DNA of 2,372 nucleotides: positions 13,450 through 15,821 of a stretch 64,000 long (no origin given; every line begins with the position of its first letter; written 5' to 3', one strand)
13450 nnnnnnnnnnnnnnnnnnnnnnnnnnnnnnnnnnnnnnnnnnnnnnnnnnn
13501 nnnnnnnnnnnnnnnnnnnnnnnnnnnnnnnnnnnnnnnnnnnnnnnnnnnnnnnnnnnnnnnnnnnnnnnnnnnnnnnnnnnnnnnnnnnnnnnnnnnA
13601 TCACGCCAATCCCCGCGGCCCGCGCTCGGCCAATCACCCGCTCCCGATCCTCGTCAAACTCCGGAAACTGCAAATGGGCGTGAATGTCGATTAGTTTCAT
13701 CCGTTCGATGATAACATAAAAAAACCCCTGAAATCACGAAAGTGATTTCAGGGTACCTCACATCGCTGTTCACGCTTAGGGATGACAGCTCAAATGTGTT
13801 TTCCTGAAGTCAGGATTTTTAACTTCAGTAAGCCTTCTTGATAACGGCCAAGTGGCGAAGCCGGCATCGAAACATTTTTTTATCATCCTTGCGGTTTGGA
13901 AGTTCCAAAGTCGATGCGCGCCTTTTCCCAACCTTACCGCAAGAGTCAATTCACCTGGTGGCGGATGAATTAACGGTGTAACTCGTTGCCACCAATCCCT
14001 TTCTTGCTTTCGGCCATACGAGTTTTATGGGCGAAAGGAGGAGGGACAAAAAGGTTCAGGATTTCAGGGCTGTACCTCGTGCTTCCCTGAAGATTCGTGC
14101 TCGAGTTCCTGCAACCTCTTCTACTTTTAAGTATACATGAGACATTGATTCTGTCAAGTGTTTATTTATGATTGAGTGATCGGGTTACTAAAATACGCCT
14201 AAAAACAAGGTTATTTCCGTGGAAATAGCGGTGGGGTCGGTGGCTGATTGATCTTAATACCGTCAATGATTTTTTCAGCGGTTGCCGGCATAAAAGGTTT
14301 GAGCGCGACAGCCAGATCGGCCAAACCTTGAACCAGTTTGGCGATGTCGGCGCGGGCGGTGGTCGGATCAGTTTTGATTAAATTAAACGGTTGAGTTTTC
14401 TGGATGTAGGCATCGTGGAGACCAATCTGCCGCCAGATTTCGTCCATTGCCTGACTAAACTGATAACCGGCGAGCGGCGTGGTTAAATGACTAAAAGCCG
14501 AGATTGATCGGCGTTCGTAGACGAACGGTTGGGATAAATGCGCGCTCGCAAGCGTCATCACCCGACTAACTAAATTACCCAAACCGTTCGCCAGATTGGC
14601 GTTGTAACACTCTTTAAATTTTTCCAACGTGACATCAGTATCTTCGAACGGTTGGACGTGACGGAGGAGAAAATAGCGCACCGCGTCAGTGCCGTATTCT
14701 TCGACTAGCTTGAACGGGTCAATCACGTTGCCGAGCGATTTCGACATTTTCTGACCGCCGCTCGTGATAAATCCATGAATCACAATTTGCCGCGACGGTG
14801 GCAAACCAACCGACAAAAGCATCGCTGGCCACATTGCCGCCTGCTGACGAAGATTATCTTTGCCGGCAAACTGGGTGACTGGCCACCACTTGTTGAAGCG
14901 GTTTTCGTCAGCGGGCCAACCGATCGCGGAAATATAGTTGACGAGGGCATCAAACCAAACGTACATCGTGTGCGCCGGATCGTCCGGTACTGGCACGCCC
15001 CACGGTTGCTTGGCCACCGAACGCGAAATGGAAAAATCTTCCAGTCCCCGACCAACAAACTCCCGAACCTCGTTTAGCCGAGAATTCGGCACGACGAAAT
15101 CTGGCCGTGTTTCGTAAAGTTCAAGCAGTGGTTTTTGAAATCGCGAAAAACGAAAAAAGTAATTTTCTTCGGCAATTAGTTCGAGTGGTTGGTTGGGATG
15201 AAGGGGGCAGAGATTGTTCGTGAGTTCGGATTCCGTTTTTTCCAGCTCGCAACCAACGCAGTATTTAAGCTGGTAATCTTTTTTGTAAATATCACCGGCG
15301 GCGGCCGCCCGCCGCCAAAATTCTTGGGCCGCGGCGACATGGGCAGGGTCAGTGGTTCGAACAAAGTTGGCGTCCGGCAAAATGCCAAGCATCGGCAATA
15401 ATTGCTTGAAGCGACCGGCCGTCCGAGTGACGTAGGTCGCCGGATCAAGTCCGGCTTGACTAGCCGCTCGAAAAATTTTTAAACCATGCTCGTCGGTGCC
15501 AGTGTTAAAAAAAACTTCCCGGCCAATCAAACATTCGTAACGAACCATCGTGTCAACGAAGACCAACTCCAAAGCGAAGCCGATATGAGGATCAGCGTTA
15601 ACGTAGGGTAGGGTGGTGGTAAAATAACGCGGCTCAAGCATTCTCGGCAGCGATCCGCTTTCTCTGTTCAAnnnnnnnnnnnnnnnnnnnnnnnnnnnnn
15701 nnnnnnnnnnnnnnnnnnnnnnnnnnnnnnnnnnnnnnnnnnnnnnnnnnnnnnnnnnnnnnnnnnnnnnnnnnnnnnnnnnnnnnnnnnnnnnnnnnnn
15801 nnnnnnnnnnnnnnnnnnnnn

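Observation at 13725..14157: Candidate ~400-nt structured ncRNA with its own promoter and terminator between metG and tatD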

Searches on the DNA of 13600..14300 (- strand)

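Call 4: search_rna_families(source=window, start=13600, end=14300, threshold=evalue, max_evalue=10, show_alignments=4)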
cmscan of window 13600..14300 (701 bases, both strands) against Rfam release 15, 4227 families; matches with E-value up to 10: 7.
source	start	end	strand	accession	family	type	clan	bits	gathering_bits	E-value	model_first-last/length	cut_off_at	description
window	13849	13891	-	RF00071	SNORD73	Gene; snRNA; snoRNA; CD-box;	-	20.9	42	0.74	1-72/72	no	Small nucleolar RNA SNORD73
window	13713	13785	+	RF02416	TCV_H4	Cis-reg;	-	17.2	50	3.7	1-51/51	no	Turnip crinkle virus 3'UTR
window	13860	13894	-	RF01618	ceN114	Gene; snRNA; snoRNA; CD-box;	-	15.7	44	4.8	1-63/63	no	Nematode snoRNA ceN114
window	13726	13753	+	RF04346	Plastid-ccsA-ndhD-1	Cis-reg;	CL00154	14.5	48.5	8.7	15-46/57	no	Plastid-ccsA-ndhD-1 3UTR RNA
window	13949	14037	-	RF02227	sX8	Gene; sRNA;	-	14.2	50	5.6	1-82/82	no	Proteobacterial sRNA sX8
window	13718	13758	-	RF02399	NsiR1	Gene; sRNA;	-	13.4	39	9.3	1-60/60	no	Nitrogen stress-induced RNA 1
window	14007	14040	+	RF03156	L31-Firmicutes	Cis-reg; leader;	CL00118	12.6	33.3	9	1-32/32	no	L31-Firmicutes ribosomal protein leader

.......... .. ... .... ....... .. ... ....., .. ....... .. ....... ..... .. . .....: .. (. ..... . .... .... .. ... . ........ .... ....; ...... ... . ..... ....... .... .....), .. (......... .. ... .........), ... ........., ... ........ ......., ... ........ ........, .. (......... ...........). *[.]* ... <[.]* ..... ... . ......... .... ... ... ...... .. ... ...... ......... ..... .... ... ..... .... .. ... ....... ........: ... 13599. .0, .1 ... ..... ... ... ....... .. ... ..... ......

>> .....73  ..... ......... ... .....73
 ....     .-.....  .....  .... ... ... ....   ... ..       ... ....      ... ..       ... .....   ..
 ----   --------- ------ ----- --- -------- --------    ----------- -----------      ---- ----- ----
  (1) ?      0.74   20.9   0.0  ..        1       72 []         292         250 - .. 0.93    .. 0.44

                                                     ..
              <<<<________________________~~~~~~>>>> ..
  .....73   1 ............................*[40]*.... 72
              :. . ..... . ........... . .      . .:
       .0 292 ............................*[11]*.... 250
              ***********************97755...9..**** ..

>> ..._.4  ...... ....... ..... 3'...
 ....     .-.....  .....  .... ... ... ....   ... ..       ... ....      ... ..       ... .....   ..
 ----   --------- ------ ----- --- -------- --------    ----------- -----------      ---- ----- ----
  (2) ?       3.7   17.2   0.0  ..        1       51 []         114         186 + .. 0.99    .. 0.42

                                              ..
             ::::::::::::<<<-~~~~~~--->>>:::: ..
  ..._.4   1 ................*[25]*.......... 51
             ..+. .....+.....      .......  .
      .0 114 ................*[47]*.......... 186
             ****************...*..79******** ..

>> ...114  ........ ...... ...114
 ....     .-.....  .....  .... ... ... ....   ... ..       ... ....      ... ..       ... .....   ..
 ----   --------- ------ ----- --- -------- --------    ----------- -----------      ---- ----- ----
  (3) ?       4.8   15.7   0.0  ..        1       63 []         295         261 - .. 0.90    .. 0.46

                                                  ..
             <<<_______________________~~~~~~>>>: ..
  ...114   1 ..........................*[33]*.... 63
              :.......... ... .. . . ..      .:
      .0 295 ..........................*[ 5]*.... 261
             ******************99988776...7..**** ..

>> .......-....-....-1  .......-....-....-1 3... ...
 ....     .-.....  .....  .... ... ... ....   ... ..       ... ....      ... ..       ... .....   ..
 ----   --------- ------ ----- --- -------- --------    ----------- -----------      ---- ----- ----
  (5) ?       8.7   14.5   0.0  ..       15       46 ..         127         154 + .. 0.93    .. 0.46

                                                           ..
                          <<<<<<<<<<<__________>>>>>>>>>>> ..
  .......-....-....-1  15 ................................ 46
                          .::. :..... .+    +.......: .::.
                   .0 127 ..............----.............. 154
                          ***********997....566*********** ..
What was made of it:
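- On Bacterial RNase P RNA (Rfam RNaseP_bact_a / RNaseP_bact_b): No hit at E<=10 on 13600-14300 with permissive filters (call 4).
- On T-box leader: No Rfam T-box hit (call 4).
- Closest known: Terminator/antiterminator leaders. Different: No T-box or r-protein leader model matches (call 4).
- There is no Rfam leader, T-box or riboswitch hit (call 4). No Rfam match exists, even at E<=10 with permissive filters on 700 nt (call 4).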

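Call 28: search_dna_similar(query=window:13701-14210:-, collection=phages, mode=distant, max_evalue=1)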
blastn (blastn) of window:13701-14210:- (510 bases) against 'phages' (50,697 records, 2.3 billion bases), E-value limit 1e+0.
No match.

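Call 29: search_dna_similar(query=window:13701-14210:-, collection=plasmids, mode=distant, max_evalue=1)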
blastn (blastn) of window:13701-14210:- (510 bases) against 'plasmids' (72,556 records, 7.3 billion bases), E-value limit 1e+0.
No match.
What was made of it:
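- Tried and rejected: blastn 'distant' mode against phages and plasmids found no match (calls 28, 29).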

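Call 70: build_rna_model(alignment_id=A1, structure=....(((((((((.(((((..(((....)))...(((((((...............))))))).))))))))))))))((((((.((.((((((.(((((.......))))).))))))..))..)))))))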
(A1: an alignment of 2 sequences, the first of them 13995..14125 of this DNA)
Model R1 built from alignment A1 (2 sequences, 131 columns); structure: as given.
model positions 131; base pairs 43; branch points 2; effective number of sequences 0.63; information 0.589 bits per position. Calibrated on 0.2 Mb of random sequence (short: E-values are rough).
structure used (alignment columns):
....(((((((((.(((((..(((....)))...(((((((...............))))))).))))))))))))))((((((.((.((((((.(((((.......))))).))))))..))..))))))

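Call 72: search_with_rna_model(model_id=R1, sources=[window, L001, L002, L003, L004, L005, L006, L007, L008, L009, L010, L011, L012, L013, L014, L015, L016, L017, L018, L019, L020, L021, L022, L023, L024, L025, L026, L027, L028, L029, L030, L031, L032, L033, L034, L035, L036, L037, L038, L039, L040, L041, L042, L043, L044, L045, L046, L047, L048, L049, L050, L051, L052, L053, L054, L055, L056, L057, L058, L059, L060, L061, L062, L063, L064, L065, L066, L067, L068, L069, L070, L071, L072, L073, L074, L075, L076, L077, L078, L079, L080, L082, L083, L084, L085, L086, L087], max_evalue=10)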
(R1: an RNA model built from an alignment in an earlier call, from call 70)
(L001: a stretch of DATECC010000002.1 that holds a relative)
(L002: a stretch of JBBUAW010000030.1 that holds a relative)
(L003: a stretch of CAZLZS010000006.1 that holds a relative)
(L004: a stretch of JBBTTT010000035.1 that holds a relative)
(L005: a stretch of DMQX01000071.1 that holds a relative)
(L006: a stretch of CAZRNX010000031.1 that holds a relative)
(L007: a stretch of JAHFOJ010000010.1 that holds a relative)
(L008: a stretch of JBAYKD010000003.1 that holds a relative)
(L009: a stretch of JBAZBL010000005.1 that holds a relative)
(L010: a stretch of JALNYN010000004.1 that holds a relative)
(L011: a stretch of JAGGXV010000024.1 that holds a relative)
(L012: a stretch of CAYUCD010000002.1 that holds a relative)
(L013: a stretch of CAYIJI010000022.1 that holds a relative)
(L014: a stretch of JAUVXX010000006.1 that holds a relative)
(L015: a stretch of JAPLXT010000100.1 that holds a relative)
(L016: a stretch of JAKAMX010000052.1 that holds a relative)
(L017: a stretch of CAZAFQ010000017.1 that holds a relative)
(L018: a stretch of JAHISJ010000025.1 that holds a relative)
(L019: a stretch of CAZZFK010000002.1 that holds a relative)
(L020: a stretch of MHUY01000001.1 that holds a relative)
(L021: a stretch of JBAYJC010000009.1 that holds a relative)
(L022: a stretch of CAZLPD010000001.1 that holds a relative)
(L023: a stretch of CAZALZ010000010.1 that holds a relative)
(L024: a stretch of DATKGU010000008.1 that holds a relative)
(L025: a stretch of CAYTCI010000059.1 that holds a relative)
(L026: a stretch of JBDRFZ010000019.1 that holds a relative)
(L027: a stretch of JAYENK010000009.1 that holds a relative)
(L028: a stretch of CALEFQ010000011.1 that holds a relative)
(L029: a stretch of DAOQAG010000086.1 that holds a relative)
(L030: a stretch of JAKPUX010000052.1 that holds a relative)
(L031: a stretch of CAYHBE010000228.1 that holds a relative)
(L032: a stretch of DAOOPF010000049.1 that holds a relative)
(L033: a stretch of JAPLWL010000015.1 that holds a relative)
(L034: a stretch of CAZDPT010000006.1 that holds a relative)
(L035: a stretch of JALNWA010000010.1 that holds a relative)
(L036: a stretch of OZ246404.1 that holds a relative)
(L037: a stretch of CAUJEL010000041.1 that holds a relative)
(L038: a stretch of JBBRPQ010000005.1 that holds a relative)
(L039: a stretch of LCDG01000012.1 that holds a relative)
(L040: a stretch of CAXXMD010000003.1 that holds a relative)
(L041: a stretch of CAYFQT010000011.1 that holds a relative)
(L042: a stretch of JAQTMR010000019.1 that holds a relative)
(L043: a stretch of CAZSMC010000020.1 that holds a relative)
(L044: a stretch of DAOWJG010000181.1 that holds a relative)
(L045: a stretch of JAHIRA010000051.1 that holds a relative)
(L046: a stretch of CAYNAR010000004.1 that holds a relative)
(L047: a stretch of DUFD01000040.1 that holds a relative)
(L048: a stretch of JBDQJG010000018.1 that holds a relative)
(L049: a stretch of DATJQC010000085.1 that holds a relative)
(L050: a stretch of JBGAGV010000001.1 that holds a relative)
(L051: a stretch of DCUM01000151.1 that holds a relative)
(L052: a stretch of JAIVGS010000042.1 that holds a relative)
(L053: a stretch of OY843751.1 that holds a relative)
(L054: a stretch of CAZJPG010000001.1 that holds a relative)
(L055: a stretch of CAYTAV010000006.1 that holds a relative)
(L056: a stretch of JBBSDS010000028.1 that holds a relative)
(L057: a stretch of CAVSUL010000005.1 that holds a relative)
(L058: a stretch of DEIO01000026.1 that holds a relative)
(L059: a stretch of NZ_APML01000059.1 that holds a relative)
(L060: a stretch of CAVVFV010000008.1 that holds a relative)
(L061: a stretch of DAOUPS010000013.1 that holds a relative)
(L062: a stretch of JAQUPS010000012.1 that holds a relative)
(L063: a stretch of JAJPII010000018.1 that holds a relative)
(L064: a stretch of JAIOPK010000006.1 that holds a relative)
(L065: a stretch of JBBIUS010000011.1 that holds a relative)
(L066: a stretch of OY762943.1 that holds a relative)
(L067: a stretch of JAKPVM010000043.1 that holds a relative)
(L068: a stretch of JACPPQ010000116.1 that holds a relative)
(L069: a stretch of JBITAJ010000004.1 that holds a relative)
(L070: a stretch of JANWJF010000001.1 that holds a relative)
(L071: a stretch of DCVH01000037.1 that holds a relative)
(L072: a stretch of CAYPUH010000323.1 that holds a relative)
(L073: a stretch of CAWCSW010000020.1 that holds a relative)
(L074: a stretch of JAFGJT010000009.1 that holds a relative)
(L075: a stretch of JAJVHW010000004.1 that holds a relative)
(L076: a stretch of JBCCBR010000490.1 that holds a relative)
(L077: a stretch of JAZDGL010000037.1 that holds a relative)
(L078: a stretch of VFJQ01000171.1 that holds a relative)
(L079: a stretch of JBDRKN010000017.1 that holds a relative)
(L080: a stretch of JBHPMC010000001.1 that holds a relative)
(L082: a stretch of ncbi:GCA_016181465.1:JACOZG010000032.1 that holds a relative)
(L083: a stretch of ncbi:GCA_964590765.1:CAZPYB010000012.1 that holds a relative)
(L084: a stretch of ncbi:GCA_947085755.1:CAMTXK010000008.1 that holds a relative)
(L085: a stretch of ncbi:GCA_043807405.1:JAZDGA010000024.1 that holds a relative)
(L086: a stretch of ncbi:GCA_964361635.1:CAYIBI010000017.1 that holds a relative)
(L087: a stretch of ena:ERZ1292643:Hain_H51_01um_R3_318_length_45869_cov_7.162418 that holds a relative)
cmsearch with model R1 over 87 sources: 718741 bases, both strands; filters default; matches with E-value up to 10: 4.
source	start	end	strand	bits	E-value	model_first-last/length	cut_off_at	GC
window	13995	14125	-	164.8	6.6e-32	1-131/131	no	0.5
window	13950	14045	+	23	0.04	1-131/131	no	0.51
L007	8768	8825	+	13.5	3.9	1-59/131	3'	0.5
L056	3255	3362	-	12.8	5.5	1-131/131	no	0.64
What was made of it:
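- Tried and rejected: A single-sequence covariance model of the 5' domain (R1) over 719 kb found only itself (calls 70, 72).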

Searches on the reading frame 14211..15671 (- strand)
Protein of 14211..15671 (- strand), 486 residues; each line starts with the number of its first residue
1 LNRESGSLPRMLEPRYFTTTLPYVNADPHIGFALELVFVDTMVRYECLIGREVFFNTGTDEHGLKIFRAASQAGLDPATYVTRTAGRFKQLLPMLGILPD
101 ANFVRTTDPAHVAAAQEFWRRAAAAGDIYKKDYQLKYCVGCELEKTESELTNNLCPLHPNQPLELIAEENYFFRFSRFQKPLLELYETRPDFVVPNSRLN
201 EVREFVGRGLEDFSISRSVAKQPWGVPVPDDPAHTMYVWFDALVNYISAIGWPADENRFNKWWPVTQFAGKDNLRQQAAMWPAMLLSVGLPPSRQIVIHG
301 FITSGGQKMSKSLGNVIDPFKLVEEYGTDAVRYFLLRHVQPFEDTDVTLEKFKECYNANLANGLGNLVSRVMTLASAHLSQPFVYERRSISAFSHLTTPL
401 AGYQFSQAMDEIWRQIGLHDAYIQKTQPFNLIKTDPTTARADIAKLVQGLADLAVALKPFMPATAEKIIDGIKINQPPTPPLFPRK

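Call 7: search_protein_families(library=pfam, proteins=[window:14211-15671:-])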
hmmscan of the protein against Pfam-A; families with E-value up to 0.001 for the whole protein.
window:14211-15671:- (486 aa): 4 families
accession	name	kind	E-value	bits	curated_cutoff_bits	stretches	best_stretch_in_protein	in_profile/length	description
PF09334.17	tRNA-synt_1g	-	3.3e-88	296.5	20.1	2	147-372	161-391/391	tRNA synthetases class I (M)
PF00133.28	tRNA-synt_1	-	1.7e-31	109.9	22.7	2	235-339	298-405/414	tRNA synthetases class I (I, L, M and V)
PF01406.26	tRNA-synt_1e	-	6.1e-10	39.4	27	1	297-337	242-282/301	tRNA synthetases class I (C) catalytic domain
PF19303.5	Anticodon_3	-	2.2e-05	24.8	23.5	1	418-475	47-104/152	Anticodon binding domain of methionyl tRNA ligase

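Call 52: find_encoding_contigs(protein=window:14211-15641:-, flank=3000, max_places=10)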
Protein window:14211-15641:- (476 aa): 1 contig read that carries it; 1 place shown.
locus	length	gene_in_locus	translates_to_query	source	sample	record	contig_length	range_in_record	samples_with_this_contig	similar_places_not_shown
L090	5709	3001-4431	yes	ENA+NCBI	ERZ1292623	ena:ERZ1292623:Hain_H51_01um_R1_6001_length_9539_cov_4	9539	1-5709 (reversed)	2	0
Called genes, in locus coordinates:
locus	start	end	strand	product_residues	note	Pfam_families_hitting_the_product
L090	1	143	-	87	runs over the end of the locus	-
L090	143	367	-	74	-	-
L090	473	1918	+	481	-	-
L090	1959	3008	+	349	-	PF01594:AI-2E_transport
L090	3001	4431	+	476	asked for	PF00133:tRNA-synt_1 (weak), PF01406:tRNA-synt_1e (faint), PF09334:tRNA-synt_1g, PF00133:tRNA-synt_1, PF19303:Anticodon_3 (faint)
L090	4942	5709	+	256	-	PF01026:TatD_DNase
